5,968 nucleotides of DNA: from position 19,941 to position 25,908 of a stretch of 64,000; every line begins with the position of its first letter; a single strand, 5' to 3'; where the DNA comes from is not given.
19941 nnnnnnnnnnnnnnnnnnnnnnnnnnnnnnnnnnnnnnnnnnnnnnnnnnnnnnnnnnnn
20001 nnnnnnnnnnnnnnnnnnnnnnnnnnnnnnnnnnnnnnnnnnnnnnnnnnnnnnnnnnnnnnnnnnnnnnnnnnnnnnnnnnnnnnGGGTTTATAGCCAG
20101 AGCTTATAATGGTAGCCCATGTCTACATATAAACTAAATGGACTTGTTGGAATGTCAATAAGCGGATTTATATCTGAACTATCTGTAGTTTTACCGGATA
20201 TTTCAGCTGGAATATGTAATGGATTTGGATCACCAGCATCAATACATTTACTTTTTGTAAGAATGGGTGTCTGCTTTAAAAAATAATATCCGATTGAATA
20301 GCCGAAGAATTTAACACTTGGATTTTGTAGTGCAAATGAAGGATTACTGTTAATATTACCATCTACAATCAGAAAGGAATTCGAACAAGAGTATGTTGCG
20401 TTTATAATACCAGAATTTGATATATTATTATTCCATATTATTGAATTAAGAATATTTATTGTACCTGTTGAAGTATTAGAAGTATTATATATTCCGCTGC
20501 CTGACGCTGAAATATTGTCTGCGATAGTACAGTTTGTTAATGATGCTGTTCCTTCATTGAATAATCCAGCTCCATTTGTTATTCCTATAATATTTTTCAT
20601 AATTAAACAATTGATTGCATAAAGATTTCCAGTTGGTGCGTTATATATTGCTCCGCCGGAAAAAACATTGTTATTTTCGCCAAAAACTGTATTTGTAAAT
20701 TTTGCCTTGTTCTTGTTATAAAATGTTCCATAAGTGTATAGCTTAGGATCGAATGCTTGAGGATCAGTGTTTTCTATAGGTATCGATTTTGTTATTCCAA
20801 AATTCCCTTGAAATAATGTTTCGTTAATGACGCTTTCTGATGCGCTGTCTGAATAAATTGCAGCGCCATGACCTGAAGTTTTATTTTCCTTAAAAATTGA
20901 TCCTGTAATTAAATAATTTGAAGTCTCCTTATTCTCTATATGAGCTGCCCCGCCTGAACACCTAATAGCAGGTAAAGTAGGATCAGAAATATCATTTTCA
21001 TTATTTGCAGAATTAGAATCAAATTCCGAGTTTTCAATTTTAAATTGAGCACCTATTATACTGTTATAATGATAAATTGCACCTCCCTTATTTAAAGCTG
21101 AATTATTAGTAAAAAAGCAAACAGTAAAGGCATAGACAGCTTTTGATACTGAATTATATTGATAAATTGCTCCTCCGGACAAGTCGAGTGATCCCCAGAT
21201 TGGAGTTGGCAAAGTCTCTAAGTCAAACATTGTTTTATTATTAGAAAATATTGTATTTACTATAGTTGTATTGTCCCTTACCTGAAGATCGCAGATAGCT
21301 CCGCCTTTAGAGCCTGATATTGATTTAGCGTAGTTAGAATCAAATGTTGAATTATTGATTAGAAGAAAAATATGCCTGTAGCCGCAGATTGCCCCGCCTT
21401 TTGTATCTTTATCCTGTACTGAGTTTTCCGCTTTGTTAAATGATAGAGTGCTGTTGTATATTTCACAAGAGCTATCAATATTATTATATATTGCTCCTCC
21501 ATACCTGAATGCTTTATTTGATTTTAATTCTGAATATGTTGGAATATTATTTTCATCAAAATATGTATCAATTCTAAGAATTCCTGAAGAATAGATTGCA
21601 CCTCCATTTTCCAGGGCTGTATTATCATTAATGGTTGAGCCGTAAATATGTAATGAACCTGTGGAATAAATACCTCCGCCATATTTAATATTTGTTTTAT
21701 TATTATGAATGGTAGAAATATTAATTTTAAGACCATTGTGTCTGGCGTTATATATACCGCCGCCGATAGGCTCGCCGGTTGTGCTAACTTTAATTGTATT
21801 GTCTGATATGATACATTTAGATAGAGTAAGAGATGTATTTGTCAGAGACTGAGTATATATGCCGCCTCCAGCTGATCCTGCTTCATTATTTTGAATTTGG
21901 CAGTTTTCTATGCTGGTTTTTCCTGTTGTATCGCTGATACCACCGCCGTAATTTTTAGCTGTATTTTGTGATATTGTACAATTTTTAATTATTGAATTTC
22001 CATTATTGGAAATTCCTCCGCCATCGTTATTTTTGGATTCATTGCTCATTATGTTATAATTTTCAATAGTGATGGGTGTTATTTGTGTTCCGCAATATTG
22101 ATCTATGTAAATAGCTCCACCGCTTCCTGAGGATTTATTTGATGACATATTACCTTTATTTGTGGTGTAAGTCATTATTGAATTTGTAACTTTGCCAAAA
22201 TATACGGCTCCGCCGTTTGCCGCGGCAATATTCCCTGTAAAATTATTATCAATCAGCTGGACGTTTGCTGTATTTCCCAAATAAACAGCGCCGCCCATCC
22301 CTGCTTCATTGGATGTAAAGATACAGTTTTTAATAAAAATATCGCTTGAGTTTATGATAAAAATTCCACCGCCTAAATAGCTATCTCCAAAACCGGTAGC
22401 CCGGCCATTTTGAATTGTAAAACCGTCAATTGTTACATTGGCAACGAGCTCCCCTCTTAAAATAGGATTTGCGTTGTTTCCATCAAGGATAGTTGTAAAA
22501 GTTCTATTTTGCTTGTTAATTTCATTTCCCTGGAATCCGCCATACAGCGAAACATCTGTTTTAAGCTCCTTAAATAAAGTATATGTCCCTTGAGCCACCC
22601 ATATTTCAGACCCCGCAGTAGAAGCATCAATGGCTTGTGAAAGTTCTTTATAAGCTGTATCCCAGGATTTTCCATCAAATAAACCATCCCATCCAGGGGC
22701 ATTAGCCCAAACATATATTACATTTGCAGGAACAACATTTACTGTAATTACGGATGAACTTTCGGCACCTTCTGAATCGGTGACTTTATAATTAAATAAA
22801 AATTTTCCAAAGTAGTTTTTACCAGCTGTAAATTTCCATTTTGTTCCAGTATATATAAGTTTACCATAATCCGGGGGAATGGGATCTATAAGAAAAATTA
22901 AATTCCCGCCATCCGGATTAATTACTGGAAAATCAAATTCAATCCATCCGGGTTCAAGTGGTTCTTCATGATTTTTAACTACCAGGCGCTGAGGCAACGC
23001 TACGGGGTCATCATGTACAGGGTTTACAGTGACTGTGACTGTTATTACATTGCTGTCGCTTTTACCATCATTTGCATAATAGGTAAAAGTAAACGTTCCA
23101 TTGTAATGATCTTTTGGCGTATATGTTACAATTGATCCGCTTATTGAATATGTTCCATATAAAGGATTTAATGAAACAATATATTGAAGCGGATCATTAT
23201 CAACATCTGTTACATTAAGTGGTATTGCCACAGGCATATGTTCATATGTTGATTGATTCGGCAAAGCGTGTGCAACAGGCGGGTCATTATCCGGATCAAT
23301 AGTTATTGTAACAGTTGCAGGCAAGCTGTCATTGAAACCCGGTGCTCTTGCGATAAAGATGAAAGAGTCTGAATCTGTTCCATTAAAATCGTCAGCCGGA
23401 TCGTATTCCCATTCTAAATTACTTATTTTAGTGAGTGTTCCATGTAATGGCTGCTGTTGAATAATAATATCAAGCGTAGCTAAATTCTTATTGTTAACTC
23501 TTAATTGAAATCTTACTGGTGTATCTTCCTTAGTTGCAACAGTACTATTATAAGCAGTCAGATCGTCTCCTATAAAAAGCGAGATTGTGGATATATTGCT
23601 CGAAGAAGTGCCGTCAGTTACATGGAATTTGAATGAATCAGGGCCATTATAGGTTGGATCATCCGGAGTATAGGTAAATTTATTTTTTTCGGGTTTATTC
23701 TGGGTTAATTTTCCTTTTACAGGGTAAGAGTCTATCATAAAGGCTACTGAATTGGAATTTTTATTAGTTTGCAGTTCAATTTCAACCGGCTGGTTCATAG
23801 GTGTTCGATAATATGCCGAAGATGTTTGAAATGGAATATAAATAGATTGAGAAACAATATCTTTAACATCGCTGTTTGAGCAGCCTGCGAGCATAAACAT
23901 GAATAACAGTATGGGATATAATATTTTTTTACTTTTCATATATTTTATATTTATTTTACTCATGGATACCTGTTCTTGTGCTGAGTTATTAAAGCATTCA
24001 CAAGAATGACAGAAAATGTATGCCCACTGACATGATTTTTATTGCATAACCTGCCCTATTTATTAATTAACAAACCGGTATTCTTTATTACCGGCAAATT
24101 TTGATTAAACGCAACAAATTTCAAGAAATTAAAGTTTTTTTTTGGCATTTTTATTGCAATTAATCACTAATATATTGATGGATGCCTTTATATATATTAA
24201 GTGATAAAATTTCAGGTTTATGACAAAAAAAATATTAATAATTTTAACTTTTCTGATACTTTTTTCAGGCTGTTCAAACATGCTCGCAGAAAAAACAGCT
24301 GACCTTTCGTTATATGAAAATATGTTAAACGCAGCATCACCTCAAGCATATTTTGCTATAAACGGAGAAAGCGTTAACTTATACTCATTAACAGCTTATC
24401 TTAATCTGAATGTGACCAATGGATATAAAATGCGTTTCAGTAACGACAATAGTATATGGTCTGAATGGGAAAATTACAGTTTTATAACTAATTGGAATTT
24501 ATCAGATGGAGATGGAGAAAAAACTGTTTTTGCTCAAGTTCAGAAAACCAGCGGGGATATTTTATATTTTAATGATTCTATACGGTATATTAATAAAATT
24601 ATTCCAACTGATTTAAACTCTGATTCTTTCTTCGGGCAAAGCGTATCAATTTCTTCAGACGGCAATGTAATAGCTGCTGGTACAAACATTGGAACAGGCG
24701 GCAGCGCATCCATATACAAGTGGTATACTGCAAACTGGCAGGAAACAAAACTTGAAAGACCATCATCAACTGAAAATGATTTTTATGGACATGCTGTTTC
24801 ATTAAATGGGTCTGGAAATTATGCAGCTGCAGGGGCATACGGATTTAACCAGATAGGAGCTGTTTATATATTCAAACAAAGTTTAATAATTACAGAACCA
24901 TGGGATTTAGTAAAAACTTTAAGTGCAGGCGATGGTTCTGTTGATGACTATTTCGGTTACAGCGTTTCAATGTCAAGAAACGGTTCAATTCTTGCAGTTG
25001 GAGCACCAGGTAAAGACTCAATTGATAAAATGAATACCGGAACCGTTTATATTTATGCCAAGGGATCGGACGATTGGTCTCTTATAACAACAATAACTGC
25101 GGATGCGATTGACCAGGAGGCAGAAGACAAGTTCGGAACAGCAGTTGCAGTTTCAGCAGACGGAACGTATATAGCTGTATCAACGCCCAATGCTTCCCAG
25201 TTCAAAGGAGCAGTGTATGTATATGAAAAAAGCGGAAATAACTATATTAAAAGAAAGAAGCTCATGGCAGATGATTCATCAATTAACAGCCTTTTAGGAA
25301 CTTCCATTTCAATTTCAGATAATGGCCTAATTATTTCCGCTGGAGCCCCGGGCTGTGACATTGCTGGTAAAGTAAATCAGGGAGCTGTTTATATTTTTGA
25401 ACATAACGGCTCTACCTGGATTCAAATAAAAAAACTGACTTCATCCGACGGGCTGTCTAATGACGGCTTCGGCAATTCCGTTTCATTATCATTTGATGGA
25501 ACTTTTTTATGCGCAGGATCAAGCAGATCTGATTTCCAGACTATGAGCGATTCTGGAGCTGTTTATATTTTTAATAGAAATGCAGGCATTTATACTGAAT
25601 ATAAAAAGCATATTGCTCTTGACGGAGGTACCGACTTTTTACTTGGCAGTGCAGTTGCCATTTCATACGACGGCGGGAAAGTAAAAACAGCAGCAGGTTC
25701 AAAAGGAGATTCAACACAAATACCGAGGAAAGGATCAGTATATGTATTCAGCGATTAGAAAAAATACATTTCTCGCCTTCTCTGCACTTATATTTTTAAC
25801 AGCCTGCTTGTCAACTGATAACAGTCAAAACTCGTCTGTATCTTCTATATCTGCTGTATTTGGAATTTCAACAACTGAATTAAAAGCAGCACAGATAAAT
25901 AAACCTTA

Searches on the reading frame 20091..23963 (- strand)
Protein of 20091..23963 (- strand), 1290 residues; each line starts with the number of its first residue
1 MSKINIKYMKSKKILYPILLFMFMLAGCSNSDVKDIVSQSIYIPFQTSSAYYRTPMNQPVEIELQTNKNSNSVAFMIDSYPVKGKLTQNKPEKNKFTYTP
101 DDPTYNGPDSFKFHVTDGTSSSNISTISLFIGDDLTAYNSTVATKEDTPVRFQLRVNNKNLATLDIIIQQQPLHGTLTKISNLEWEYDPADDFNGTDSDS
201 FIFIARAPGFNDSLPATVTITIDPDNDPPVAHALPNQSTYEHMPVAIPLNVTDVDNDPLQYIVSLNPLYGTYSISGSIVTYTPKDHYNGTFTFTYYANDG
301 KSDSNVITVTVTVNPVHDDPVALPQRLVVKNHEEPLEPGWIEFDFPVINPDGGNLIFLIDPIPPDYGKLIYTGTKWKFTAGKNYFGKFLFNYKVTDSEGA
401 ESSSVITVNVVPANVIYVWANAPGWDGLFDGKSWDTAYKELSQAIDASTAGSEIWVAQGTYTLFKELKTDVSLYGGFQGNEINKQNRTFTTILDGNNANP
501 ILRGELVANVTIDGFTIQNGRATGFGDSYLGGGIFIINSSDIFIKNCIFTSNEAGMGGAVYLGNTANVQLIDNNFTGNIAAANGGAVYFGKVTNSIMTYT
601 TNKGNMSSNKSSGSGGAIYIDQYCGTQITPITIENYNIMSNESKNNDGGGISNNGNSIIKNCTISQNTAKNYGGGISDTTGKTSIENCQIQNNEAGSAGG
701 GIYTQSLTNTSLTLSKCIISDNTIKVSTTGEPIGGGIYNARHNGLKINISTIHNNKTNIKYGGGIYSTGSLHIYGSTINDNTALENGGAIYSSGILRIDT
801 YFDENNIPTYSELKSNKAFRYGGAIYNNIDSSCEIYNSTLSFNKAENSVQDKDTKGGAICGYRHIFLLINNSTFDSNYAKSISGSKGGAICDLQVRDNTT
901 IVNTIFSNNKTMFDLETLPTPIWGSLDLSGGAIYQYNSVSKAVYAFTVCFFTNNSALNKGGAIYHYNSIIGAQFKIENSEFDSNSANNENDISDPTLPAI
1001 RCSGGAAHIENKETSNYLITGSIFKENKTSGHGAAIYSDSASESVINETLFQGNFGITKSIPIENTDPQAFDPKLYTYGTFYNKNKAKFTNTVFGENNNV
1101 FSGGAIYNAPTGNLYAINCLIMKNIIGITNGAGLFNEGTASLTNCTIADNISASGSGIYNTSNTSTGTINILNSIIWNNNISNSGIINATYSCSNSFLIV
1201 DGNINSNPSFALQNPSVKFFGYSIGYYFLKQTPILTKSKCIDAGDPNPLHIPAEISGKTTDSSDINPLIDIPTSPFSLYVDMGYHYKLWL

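Call 16: search_protein_families(library=pfam, proteins=[window:20091-23963:-], max_evalue=0.001)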
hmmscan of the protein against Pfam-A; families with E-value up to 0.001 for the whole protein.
window:20091-23963:- (1290 aa): 4 families
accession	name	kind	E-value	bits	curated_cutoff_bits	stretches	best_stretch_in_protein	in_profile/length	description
PF17963.7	Big_9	-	4.5e-32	111.2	23.6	4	226-312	1-89/89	Bacterial Ig domain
PF17892.7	Cadherin_5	-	5.1e-20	71.6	26.5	2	226-314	2-98/98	Cadherin-like domain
PF17803.7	Cadherin_4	-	5.7e-20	72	25.1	1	216-276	1-65/71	Bacterial cadherin-like domain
PF02415.23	Chlam_PMP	-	4.8e-16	57.6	20.6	0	949-964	2-17/19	Chlamydia polymorphic membrane protein (Chlamydia_PMP) repeat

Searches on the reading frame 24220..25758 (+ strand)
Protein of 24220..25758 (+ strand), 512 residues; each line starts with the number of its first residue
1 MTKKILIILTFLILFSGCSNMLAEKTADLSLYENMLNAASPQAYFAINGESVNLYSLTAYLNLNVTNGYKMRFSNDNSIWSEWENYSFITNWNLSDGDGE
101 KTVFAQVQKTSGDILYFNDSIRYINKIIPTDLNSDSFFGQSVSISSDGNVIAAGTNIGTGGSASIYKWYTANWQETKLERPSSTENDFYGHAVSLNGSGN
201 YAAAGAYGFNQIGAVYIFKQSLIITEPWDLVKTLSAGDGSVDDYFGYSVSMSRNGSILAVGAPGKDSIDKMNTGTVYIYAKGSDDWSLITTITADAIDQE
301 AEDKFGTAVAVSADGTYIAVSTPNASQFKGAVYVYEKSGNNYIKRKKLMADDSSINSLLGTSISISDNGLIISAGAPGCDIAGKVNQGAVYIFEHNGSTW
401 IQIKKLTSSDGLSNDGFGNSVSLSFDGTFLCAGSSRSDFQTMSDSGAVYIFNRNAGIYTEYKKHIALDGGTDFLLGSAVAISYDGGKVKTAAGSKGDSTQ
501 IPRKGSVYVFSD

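Call 16: search_protein_families(library=pfam, proteins=[window:24220-25758:+], max_evalue=0.001)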
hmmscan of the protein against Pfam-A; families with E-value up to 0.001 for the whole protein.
window:24220-25758:+ (512 aa): 3 families
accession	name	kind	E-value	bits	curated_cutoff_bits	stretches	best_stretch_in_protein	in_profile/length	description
PF14312.12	FG-GAP_2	-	1.7e-51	172.6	23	5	228-279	1-49/49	FG-GAP repeat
PF16587.10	DUF5061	-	0.00013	22.1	23.6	0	400-433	15-48/82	17 kDa common-antigen outer membrane protein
PF23414.1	Beta-prop_EML_2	-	0.00064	19.6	90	0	247-357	43-129/266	Echinoderm microtubule-associated protein second beta-propeller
